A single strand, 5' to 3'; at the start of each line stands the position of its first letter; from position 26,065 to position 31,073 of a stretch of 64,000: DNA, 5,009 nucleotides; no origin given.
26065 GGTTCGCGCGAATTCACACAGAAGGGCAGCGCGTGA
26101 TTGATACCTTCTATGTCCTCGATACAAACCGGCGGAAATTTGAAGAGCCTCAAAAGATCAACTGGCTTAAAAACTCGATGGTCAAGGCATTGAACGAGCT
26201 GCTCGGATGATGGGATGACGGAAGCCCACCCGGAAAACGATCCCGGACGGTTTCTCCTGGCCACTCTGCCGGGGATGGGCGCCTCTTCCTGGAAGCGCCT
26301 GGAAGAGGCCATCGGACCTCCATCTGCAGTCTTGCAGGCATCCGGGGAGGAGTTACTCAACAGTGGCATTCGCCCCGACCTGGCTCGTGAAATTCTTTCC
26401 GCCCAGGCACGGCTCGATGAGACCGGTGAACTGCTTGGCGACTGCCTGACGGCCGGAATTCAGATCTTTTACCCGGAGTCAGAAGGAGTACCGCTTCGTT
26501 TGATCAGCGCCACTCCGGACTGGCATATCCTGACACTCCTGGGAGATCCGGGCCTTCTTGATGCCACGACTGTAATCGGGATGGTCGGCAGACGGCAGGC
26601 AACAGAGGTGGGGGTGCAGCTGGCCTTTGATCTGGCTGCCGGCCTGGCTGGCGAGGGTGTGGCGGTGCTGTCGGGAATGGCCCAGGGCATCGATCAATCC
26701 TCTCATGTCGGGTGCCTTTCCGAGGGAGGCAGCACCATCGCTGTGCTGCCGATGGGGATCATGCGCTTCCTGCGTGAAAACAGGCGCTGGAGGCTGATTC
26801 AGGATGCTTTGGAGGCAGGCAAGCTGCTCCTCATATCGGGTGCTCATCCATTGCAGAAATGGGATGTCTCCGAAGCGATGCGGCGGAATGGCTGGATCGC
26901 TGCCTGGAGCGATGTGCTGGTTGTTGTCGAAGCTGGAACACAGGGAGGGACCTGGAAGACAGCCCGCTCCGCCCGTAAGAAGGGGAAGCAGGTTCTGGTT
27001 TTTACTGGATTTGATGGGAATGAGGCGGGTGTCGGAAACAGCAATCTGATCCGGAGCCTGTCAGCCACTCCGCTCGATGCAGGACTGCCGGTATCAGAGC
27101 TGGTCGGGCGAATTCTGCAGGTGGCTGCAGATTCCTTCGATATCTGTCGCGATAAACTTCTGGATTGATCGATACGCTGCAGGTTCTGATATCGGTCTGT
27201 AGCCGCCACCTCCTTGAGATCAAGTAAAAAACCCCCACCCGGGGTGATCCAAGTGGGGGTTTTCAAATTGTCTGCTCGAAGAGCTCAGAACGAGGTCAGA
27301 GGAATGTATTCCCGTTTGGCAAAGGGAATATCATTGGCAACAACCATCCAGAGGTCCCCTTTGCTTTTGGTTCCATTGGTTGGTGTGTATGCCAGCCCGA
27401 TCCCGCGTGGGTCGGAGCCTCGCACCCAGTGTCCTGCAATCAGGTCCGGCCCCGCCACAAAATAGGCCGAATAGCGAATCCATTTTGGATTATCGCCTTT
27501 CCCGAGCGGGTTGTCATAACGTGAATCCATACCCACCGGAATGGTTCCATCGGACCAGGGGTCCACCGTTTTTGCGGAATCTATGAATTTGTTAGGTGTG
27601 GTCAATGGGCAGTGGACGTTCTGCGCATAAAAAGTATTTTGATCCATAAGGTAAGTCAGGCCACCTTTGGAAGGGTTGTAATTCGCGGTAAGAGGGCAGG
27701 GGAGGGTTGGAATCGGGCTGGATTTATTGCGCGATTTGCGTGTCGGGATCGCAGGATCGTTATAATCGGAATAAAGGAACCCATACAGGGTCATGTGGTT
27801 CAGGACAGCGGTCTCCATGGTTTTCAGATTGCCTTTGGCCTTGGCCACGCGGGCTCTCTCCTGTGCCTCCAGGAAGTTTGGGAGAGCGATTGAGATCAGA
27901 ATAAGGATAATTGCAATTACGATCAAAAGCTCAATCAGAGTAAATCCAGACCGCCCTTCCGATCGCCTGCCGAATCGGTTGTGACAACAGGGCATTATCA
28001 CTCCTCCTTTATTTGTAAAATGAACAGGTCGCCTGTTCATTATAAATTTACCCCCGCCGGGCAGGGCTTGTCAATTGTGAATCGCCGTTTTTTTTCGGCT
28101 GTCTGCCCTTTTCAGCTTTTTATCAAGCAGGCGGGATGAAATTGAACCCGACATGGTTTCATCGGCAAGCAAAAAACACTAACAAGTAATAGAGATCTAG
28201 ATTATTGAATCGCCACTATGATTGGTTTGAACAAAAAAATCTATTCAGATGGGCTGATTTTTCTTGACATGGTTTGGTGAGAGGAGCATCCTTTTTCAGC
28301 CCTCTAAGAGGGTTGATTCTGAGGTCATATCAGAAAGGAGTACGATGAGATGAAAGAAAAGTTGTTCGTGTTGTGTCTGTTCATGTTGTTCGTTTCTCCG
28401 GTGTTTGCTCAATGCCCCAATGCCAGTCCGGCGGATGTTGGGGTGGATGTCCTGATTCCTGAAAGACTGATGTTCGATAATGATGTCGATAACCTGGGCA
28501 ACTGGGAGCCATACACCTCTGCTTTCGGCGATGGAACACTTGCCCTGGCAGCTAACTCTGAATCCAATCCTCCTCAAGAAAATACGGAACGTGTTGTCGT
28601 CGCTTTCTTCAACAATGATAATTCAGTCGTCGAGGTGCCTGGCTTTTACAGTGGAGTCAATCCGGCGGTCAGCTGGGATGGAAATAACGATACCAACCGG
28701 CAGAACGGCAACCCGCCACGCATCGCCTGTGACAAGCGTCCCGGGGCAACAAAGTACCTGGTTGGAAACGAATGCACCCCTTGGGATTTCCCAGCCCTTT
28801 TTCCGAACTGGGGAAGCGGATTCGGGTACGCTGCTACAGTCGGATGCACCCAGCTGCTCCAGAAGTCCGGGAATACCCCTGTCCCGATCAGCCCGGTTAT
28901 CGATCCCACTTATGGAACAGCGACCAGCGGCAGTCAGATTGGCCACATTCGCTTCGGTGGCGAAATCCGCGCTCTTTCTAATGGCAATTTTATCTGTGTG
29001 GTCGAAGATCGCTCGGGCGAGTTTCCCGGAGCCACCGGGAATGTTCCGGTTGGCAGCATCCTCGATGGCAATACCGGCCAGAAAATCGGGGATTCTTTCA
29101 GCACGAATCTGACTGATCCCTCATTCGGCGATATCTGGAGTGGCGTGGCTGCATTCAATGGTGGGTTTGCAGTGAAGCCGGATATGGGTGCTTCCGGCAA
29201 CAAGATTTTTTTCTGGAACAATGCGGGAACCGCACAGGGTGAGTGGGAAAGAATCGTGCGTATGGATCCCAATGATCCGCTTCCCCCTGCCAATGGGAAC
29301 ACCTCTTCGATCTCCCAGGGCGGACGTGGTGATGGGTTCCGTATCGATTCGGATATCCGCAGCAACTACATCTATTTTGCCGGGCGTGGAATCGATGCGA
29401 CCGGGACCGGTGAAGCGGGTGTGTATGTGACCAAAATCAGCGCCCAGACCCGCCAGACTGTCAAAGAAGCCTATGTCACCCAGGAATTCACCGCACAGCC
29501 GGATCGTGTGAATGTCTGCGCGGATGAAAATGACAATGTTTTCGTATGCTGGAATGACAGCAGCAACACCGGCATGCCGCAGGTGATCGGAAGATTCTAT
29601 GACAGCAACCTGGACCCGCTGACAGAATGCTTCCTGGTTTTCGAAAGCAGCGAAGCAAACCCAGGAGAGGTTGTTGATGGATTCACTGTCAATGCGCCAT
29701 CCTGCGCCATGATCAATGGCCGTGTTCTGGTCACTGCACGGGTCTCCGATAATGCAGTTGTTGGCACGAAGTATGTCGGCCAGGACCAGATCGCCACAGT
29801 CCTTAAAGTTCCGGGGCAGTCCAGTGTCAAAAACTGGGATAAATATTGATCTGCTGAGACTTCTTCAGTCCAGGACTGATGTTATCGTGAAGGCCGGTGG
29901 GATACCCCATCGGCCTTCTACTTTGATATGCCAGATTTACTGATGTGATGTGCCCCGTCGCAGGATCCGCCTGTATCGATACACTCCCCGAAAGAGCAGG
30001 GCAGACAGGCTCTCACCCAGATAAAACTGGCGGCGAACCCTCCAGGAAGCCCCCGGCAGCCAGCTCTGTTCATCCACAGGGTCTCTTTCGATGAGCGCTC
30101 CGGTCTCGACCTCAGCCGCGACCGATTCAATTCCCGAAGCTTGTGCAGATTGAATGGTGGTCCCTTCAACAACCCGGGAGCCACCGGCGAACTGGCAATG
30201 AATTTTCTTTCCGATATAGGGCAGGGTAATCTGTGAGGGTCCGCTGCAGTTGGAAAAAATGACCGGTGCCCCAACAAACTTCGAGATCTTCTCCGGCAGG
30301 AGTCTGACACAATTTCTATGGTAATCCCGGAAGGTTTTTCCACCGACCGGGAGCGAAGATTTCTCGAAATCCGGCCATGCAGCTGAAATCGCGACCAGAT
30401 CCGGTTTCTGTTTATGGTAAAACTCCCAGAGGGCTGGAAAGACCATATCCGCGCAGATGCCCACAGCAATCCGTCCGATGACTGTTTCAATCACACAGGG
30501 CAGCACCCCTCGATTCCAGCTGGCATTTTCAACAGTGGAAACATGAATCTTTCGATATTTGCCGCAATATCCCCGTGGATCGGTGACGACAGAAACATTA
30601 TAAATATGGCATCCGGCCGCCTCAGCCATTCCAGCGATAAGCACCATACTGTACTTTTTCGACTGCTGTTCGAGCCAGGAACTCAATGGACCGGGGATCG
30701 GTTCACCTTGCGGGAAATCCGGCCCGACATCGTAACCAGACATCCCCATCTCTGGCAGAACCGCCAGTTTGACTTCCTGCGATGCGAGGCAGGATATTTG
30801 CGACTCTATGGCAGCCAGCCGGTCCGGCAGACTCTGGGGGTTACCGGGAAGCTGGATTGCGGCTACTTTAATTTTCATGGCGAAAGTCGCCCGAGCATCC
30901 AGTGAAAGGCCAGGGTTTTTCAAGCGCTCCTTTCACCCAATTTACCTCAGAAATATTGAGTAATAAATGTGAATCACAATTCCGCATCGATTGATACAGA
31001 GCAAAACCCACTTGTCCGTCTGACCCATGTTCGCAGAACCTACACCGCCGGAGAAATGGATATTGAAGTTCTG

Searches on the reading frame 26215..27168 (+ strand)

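Call 64: search_protein_families(library=pfam, proteins=[window:26215-27168:+], max_evalue=0.0001)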
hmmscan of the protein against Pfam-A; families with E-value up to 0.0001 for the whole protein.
window:26215-27168:+ (317 aa): 2 families
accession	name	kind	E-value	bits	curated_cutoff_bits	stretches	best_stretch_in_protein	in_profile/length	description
PF02481.21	DNA_processg_A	-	2e-35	122.3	29.6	1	80-281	5-205/212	DNA recombination-mediator protein A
PF18306.6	LDcluster4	-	2.8e-08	34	26.3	1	119-180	2-64/151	SLOG cluster4 family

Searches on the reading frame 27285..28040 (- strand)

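Call 64: search_protein_families(library=pfam, proteins=[window:27285-28040:-], max_evalue=0.0001)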
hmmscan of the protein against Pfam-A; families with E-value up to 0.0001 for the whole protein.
window:27285-28040:- (251 aa): 1 family
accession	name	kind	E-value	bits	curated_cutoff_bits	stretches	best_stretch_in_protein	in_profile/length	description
PF07963.17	N_methyl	-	8e-07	28.8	21.2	1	30-53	4-27/27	Prokaryotic N-terminal methylation motif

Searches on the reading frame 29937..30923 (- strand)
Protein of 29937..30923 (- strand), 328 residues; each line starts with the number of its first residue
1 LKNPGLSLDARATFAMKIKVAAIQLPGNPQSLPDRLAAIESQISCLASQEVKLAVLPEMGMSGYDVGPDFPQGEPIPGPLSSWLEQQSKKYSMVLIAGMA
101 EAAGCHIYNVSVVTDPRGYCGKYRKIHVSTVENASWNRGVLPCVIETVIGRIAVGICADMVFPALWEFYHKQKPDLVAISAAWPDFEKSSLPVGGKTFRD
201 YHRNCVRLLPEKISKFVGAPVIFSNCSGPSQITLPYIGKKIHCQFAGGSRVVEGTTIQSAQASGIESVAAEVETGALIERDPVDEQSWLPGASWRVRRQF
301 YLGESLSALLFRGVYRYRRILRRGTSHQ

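Call 64: search_protein_families(library=pfam, proteins=[window:29937-30923:-], max_evalue=0.0001)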
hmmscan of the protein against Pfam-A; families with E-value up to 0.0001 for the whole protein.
window:29937-30923:- (328 aa): 1 family
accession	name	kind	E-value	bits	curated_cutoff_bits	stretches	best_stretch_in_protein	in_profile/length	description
PF00795.27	CN_hydrolase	-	7.6e-25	88.1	23.2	1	19-252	1-224/256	Carbon-nitrogen hydrolase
